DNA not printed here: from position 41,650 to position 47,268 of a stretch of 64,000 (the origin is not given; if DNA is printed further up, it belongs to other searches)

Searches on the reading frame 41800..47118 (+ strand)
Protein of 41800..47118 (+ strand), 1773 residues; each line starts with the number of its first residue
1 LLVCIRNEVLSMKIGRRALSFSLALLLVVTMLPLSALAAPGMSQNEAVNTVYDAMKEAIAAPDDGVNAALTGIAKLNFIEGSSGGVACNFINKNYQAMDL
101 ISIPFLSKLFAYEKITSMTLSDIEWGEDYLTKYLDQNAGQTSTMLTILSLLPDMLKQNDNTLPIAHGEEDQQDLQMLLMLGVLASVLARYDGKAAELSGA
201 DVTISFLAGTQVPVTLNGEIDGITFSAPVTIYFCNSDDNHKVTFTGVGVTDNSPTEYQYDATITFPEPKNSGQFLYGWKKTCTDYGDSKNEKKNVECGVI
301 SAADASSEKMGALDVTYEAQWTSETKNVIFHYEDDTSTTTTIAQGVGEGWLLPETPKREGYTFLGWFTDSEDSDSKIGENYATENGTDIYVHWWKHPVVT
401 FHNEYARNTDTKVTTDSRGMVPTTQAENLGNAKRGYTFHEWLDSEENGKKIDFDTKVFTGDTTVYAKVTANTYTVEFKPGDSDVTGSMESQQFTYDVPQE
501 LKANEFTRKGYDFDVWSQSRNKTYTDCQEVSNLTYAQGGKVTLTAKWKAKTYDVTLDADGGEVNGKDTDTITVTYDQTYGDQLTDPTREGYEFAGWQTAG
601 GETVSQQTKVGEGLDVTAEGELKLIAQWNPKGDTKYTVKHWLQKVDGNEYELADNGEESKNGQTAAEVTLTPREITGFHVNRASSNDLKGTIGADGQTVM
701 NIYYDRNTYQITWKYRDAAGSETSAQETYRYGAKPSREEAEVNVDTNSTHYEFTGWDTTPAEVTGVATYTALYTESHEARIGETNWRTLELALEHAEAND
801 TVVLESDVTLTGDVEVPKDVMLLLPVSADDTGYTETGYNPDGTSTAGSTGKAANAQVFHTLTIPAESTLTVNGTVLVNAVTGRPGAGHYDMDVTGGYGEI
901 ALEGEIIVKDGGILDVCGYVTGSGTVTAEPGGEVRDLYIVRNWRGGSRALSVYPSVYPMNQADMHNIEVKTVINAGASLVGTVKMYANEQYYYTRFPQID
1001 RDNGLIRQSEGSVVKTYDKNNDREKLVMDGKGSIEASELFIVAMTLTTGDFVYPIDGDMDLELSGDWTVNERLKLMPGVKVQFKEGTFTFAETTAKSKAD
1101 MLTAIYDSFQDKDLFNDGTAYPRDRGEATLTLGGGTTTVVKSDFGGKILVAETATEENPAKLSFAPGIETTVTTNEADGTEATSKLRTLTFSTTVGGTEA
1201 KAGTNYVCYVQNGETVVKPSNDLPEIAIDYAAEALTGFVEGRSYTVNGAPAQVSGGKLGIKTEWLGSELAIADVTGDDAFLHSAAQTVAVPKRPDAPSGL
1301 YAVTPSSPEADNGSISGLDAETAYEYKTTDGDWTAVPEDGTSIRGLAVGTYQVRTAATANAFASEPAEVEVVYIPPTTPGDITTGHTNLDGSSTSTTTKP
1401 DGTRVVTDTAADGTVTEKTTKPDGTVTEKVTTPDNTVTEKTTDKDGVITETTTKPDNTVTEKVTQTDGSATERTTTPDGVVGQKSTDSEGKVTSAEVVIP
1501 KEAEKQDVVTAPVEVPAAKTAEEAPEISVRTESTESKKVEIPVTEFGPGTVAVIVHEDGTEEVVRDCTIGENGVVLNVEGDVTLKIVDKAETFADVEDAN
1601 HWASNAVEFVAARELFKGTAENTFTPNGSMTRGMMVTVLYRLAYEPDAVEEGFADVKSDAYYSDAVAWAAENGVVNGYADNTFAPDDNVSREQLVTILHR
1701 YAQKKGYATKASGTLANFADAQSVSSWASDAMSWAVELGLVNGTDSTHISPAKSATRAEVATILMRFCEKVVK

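Call 86: search_protein_families(library=pfam, proteins=[window:41800-47118:+], max_evalue=0.00001)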
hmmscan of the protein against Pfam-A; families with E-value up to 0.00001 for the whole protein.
window:41800-47118:+ (1773 aa): 2 families
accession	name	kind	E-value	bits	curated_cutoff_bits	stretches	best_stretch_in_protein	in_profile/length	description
PF00395.25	SLH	-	1e-33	115.5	20.8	3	1653-1694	2-43/44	S-layer homology domain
PF09479.16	Flg_new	-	1.4e-23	83.2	27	3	552-613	1-57/65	Listeria-Bacteroides repeat domain (List_Bact_rpt)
